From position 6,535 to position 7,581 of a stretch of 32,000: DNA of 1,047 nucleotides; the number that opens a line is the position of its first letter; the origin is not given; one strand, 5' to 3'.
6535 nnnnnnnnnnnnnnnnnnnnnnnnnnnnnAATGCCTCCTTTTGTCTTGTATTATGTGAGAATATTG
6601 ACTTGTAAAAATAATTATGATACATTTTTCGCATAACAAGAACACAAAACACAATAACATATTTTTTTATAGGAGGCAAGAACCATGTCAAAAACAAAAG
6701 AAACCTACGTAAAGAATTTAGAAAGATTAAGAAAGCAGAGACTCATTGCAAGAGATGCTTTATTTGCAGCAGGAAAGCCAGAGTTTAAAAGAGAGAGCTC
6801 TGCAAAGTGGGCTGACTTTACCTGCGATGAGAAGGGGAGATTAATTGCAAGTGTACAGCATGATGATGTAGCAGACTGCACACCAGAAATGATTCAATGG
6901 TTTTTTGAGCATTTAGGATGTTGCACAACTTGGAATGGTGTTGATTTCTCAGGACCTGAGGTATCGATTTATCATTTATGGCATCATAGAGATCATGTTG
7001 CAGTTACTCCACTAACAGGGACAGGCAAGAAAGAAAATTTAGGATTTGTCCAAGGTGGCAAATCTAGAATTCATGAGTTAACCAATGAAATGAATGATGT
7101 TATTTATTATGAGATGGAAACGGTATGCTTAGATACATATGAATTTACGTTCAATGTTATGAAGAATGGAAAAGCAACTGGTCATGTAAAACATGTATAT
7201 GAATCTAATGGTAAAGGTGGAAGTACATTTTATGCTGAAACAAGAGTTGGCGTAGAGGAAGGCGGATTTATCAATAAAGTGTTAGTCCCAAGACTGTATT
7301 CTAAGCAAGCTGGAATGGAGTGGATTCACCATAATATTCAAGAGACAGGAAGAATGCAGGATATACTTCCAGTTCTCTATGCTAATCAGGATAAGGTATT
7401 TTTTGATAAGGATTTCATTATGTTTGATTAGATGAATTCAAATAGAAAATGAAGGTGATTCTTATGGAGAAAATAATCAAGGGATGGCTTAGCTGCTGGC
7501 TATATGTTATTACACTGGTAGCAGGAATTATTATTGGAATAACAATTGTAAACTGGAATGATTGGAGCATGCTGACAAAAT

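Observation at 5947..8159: AT-rich three-gene cassette tightly bracketed by two near-identical 25-nt imperfect palindromes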

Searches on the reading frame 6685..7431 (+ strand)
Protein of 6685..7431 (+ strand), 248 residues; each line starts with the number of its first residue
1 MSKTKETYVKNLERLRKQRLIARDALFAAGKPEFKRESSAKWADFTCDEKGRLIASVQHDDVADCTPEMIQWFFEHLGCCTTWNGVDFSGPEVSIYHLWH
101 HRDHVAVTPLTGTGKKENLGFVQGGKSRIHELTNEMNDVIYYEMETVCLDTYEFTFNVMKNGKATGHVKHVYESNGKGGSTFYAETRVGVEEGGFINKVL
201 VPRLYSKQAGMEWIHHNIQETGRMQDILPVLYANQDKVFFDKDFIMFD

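Call 10: search_protein_families(library=pfam, proteins=[window:6685-7431:+], max_evalue=0.01)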
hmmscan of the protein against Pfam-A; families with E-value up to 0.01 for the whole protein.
window:6685-7431:+ (248 aa): 1 family
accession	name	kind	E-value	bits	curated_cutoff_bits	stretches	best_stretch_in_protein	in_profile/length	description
PF18089.7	DAPG_hydrolase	-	0.00039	20.5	22.7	0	180-233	165-223/223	DAPG hydrolase PhiG domain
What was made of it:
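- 6685..7431 (+): DAPG-hydrolase (PhlG)-like protein. Weak Pfam PF18089 hit (call 10).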

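Call 22: find_encoding_contigs(protein=window:6685-7431:+, flank=10000, max_places=10)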
Protein window:6685-7431:+ (248 aa): no gene with exactly this product is on record in the collection.

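Call 24: find_homologous_proteins(query=window:6685-7431:+)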
Query window:6685-7431:+ (248 aa): 121 proteins with E <= 0.001 among 391 candidates; the best 120 are listed.
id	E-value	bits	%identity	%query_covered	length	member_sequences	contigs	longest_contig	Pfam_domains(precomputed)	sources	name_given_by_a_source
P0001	4.3e-171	585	100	100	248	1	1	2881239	-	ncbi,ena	-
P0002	3.6e-142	490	83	98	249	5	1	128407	-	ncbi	-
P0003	2.3e-137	474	81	100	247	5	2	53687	-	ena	-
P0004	3.3e-137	474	80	100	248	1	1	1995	PF18089.8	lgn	-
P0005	4.2e-136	470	79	100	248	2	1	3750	PF18089.8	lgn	-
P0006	4.1e-129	447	78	98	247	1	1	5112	PF18089.8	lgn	-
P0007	9.1e-129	446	76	98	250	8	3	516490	-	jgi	jgi:hypothetical protein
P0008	1.8e-127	442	77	98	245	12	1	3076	-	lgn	-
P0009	1.4e-126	439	75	95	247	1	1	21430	-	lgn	-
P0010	6.3e-126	437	75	98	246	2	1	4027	-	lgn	-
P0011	8.3e-126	437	73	100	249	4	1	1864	PF18089.8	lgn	-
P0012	2.9e-125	435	75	98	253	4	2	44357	-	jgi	jgi:hypothetical protein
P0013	3.3e-125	435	76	100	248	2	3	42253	PF18089.8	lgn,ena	-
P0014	7.1e-125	434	73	100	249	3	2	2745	PF18089.8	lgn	-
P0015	1.1e-122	426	73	100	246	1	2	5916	-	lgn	-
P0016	3.2e-122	425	72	98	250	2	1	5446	PF18089.8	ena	-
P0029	3.5e-107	376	68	98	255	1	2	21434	PF18089.8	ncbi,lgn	ncbi:MAG: hypothetical protein ACK5NA_07245 [Enterococcus sp.]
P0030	1.9e-104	367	63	98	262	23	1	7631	PF18089.8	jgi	jgi:hypothetical protein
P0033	2.3e-85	304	55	97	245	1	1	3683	PF18089.8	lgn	-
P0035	3.2e-83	297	53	97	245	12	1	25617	PF18089.8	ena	-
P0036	1.7e-75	272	51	97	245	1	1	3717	PF18089.8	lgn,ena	-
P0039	1.4e-72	262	51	96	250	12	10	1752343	PF18089.8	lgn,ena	-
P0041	8.7e-72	260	52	91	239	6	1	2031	PF18089.8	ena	-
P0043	3.1e-69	251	49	91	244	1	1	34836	PF18089.8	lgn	-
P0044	8.5e-68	247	49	94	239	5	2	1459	PF18089.8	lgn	-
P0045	2.4e-67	245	51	83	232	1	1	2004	PF18089.8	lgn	-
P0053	3.9e-65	238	50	84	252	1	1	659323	PF18089.8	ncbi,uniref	ncbi:hypothetical protein AAFP30_14885 [Gordonia sp. CPCC 205515]|uniref:hypothetical protein n=1 Ta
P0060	1.1e-63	233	50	89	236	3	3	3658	PF18089.8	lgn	-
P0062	1.4e-63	233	49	90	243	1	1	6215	PF18089.8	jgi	jgi:hypothetical protein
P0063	2.9e-63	232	49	90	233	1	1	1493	PF18089.8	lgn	-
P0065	1.9e-62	229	50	88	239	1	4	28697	PF18089.8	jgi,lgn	-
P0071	1.0e-61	227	50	88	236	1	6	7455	PF18089.8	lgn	-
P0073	2.3e-61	225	51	90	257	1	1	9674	PF18089.8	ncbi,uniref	ncbi:hypothetical protein [Streptomyces sp. NPDC058867]|uniref:hypothetical protein n=1 Tax=unclassi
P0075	5.3e-61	224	48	92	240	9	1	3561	PF18089.8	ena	-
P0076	5.9e-61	224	48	93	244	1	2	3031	PF18089.8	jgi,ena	-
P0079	6.1e-60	221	49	90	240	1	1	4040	PF18089.8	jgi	-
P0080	6.9e-60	221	46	83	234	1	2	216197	PF18089.8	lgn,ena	-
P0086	8.5e-59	217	47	90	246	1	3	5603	PF18089.8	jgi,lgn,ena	-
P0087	2.8e-58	215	49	89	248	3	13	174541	PF18089.8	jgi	jgi:hypothetical protein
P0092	1.5e-57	213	48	88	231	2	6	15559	PF18089.8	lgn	-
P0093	2.1e-57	212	47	82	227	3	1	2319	PF18089.8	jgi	jgi:hypothetical protein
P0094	2.7e-57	212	48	86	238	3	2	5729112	PF18089.8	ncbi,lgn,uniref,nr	ncbi:hypothetical protein [Gordonia sp. NB41Y]|uniref:hypothetical protein n=1 Tax=Gordonia sp. NB41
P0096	4.3e-57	211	49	88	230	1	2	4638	PF18089.8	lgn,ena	-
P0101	1.7e-56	209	45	92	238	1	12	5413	PF18089.8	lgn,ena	-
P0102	2.4e-56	209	45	90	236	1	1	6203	PF18089.8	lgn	-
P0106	3.2e-55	205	47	90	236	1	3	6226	PF18089.8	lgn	-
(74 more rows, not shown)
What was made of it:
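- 6685..7431 (+): 121 homologs, many carrying PF18089 (call 24).
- Checked: The hydrolase family was confirmed by homologs carrying PF18089 (call 24).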

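Call 25: find_encoding_contigs(protein=P0001, flank=10000, max_places=5)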
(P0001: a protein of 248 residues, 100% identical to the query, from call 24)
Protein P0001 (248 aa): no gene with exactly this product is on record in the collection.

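Call 26: find_encoding_contigs(protein=P0002, flank=6000, max_places=5)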
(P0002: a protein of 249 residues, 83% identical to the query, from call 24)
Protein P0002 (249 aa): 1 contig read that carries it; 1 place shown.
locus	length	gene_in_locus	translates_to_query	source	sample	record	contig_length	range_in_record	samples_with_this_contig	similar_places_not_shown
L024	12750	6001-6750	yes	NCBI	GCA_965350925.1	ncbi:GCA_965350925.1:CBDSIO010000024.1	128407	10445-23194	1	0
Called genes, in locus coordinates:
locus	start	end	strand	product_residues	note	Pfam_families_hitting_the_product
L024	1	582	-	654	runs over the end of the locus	PF26549:Tricorn_N (faint), PF02129:Peptidase_S15 (faint), PF05448:AXE1 (faint), PF00326:Peptidase_S9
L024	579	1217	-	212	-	PF00293:NUDIX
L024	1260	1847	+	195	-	PF01381:HTH_3 (weak), PF13443:HTH_26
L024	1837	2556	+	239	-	PF19502:DUF6036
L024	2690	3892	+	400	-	PF07690:MFS_1, PF12832:MFS_1_like, PF07690:MFS_1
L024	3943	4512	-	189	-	PF14278:TetR_C_8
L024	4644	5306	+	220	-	PF13787:HXXEE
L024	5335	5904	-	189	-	PF14278:TetR_C_8 (weak)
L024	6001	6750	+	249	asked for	-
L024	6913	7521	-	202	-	PF01155:HypA (faint), PF17032:Zn_ribbon_15 (faint), PF13248:Zn_ribbon_3 (weak), PF24460:DUF7575 (faint), PF10571:UPF0547 (faint), PF12773:DZR, PF13240:Zn_Ribbon_1 (weak), PF13248:Zn_ribbon_3 (weak), +1 more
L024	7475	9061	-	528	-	PF01676:Metalloenzyme, PF06415:iPGM_N, PF01663:Phosphodiest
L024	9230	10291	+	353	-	PF12974:Phosphonate-bd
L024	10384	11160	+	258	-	PF00005:ABC_tran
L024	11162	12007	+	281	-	PF00528:BPD_transp_1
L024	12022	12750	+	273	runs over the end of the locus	PF00528:BPD_transp_1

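Call 27: find_encoding_contigs(protein=P0003, flank=6000, max_places=5)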
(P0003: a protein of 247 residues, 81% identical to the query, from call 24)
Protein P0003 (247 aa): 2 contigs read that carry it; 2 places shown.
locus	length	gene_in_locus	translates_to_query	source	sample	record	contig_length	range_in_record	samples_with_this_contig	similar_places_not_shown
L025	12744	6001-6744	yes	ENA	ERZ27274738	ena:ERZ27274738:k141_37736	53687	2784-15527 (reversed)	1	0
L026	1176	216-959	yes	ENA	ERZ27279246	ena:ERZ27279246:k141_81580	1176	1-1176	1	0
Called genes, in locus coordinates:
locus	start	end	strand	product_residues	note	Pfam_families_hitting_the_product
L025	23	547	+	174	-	PF13027:DUF3888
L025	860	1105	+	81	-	PF21699:TM1266-like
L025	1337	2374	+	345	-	PF04055:Radical_SAM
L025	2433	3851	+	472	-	PF04055:Radical_SAM, PF06968:BATS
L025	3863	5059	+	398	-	PF00350:Dynamin_N (faint), PF01926:MMR_HSR1, PF02421:FeoB_N, PF00009:GTP_EFTU (weak), PF18128:HydF_dimer, PF18133:HydF_tetramer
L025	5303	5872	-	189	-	PF14278:TetR_C_8 (weak)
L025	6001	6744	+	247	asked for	-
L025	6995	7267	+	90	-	PF01022:HTH_5, PF12840:HTH_20, PF13412:HTH_24 (weak)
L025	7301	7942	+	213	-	PF07853:DUF1648, PF13630:SdpI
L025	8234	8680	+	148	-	-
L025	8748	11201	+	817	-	PF00343:Phosphorylase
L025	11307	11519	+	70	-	PF23915:SusG_C (weak)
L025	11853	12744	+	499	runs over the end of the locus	PF01368:DHH, PF02272:DHHA1 (weak)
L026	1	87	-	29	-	?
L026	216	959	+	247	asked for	-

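Call 34: find_encoding_contigs(protein=P0126, flank=10000, max_places=4)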
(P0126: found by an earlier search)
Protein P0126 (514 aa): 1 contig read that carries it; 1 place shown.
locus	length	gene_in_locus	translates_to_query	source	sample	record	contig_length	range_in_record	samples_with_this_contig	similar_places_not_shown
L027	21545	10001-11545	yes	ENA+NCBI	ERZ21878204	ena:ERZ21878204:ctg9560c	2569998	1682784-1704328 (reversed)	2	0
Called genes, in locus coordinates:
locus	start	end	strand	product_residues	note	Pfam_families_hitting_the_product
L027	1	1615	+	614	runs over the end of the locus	PF00664:ABC_membrane, PF00005:ABC_tran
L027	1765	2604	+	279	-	PF04018:VCA0040-like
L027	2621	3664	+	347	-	PF00994:MoCF_biosynth, PF18146:CinA_KH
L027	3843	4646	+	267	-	PF00248:Aldo_ket_red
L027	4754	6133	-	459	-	PF02056:Glyco_hydro_4, PF11975:Glyco_hydro_4C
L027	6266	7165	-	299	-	PF01418:HTH_6, PF01380:SIS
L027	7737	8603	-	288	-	PF00126:HTH_1, PF03466:LysR_substrate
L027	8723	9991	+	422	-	PF00709:Adenylsucc_synt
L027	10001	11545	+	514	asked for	PF00117:GATase, PF07722:Peptidase_C26, PF02540:NAD_synthase, PF00958:GMP_synt_C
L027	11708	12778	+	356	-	PF03193:RsgA_GTPase, PF01926:MMR_HSR1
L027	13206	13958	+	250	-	PF00392:GntR, PF13545:HTH_Crp_2 (weak), PF08279:HTH_11 (weak), PF08220:HTH_DeoR (weak), PF07702:UTRA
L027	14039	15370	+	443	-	PF00860:Xan_ur_permease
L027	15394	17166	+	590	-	PF07969:Amidohydro_3 (weak), PF01979:Amidohydro_1, PF13382:Adenine_deam_C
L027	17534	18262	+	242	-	-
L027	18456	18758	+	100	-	-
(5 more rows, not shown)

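Call 36: find_encoding_contigs(protein=P0127, flank=10000, max_places=4)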
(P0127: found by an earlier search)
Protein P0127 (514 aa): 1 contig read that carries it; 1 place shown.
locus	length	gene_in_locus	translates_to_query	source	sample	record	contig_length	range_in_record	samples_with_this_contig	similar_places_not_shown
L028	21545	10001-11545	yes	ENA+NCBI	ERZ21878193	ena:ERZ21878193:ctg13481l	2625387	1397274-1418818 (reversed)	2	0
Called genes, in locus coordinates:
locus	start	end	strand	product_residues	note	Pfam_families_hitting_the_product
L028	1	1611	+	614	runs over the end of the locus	PF00664:ABC_membrane, PF00005:ABC_tran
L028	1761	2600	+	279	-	PF04018:VCA0040-like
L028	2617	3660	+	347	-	PF00994:MoCF_biosynth, PF18146:CinA_KH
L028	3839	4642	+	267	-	PF00248:Aldo_ket_red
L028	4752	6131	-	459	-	PF02056:Glyco_hydro_4, PF11975:Glyco_hydro_4C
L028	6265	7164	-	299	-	PF01418:HTH_6, PF01380:SIS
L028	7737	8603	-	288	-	PF00126:HTH_1, PF03466:LysR_substrate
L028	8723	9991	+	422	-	PF00709:Adenylsucc_synt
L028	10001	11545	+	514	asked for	PF00117:GATase, PF07722:Peptidase_C26, PF02540:NAD_synthase, PF00958:GMP_synt_C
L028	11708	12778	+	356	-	PF03193:RsgA_GTPase, PF01926:MMR_HSR1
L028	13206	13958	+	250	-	PF00392:GntR, PF13545:HTH_Crp_2 (weak), PF08279:HTH_11 (weak), PF08220:HTH_DeoR (weak), PF07702:UTRA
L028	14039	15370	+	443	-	PF00860:Xan_ur_permease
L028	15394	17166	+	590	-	PF07969:Amidohydro_3 (weak), PF01979:Amidohydro_1, PF13382:Adenine_deam_C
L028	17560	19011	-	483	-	PF13683:rve_3 (weak)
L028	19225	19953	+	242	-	-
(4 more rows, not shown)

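Call 38: find_encoding_contigs(protein=P0128, flank=10000, max_places=4)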
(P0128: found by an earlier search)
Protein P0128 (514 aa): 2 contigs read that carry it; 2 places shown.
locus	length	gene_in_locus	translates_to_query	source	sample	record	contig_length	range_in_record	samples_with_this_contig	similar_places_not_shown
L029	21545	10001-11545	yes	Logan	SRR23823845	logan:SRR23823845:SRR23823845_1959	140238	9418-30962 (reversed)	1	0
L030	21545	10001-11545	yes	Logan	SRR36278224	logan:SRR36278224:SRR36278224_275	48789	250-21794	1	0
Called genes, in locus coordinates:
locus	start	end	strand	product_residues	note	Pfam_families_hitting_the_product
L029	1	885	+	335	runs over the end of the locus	PF02311:AraC_binding, PF07883:Cupin_2, PF12833:HTH_18, PF00165:HTH_AraC (weak)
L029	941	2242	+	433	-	PF02378:PTS_EIIC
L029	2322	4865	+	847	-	-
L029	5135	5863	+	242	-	PF02129:Peptidase_S15 (faint), PF12146:Hydrolase_4, PF00561:Abhydrolase_1, PF12697:Abhydrolase_6, PF20408:Abhydrolase_11 (faint)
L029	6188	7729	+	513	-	PF13175:AAA_15 (faint), PF13191:AAA_16 (faint), PF13476:AAA_23 (faint), PF00005:ABC_tran, PF02463:SMC_N (faint), PF05729:NACHT (faint), PF13304:AAA_21 (faint), PF00005:ABC_tran, +4 more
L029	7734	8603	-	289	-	PF00126:HTH_1, PF03466:LysR_substrate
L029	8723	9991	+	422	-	PF00709:Adenylsucc_synt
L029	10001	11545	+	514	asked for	PF00117:GATase, PF07722:Peptidase_C26, PF02540:NAD_synthase, PF00958:GMP_synt_C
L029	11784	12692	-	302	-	-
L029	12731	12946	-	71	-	PF20075:DUF6471 (weak), PF13443:HTH_26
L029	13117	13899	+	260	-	PF00142:Fer4_NifH (faint), PF01656:CbiA, PF02374:ArsA_ATPase, PF09140:MipZ (weak), PF10609:ParA, PF13614:AAA_31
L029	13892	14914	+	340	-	PF02195:ParB_N, PF17762:HTH_ParB (faint)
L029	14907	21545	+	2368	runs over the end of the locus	PF21849:DUF6908, PF28553:WH_1, PF28554:DUF8437, PF00176:SNF2-rel_dom (faint), PF28555:Helicase_dom, PF00271:Helicase_C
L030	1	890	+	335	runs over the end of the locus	PF02311:AraC_binding, PF07883:Cupin_2, PF12833:HTH_18, PF00165:HTH_AraC (weak)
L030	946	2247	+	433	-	PF02378:PTS_EIIC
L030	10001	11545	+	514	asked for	PF00117:GATase, PF07722:Peptidase_C26, PF02540:NAD_synthase, PF00958:GMP_synt_C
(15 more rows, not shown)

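Call 39: find_encoding_contigs(protein=P0123, flank=10000, max_places=8)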
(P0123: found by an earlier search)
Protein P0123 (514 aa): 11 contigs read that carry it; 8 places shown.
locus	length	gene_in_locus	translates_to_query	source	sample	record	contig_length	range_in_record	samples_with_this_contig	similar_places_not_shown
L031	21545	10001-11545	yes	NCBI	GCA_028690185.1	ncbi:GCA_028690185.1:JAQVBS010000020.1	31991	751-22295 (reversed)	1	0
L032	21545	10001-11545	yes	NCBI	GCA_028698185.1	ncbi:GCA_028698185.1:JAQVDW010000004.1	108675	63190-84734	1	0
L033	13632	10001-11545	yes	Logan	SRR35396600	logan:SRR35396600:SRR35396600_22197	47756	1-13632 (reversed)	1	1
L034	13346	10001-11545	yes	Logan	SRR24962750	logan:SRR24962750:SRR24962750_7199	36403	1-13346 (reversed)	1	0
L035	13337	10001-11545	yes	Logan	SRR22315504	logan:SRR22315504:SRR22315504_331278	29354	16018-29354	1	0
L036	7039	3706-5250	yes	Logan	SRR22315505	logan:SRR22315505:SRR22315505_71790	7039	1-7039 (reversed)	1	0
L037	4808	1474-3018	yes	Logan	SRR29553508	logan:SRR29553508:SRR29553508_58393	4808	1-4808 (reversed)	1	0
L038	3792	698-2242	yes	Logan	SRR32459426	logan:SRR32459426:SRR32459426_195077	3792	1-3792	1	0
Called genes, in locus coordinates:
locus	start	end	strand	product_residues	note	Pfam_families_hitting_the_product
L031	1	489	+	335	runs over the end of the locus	PF02311:AraC_binding, PF07883:Cupin_2, PF12833:HTH_18, PF00165:HTH_AraC (weak)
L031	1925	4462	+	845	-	-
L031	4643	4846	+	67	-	-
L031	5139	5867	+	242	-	PF02129:Peptidase_S15 (faint), PF12146:Hydrolase_4, PF00561:Abhydrolase_1, PF12697:Abhydrolase_6, PF20408:Abhydrolase_11 (faint), PF00326:Peptidase_S9 (faint)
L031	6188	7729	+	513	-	PF13175:AAA_15 (faint), PF13191:AAA_16 (faint), PF13476:AAA_23 (faint), PF00005:ABC_tran, PF00931:NB-ARC (faint), PF00005:ABC_tran, PF13401:AAA_22 (weak), PF13304:AAA_21 (weak), +6 more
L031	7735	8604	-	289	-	PF00126:HTH_1, PF03466:LysR_substrate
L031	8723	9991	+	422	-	PF00709:Adenylsucc_synt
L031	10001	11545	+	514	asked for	PF00117:GATase, PF07722:Peptidase_C26, PF06508:QueC (faint), PF02540:NAD_synthase, PF00958:GMP_synt_C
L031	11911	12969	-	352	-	PF02661:Fic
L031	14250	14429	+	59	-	PF00132:Hexapep, PF14602:Hexapep_2 (weak)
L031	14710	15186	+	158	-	PF04299:FMN_bind_2 (weak), PF01243:PNPOx_N, PF12900:Pyridox_ox_2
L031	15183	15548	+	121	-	PF13840:ACT_7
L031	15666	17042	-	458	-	PF01554:MatE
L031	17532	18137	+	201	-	PF00117:GATase, PF07722:Peptidase_C26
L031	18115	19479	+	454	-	PF04715:, PF00425:Chorismate_bind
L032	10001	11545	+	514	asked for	PF00117:GATase, PF07722:Peptidase_C26, PF06508:QueC (faint), PF02540:NAD_synthase, PF00958:GMP_synt_C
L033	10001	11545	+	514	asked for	PF00117:GATase, PF07722:Peptidase_C26, PF06508:QueC (faint), PF02540:NAD_synthase, PF00958:GMP_synt_C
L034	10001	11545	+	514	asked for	PF00117:GATase, PF07722:Peptidase_C26, PF06508:QueC (faint), PF02540:NAD_synthase, PF00958:GMP_synt_C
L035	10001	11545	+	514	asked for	PF00117:GATase, PF07722:Peptidase_C26, PF06508:QueC (faint), PF02540:NAD_synthase, PF00958:GMP_synt_C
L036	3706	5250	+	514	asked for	PF00117:GATase, PF07722:Peptidase_C26, PF06508:QueC (faint), PF02540:NAD_synthase, PF00958:GMP_synt_C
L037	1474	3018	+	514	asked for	PF00117:GATase, PF07722:Peptidase_C26, PF06508:QueC (faint), PF02540:NAD_synthase, PF00958:GMP_synt_C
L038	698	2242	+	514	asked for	PF00117:GATase, PF07722:Peptidase_C26, PF06508:QueC (faint), PF02540:NAD_synthase, PF00958:GMP_synt_C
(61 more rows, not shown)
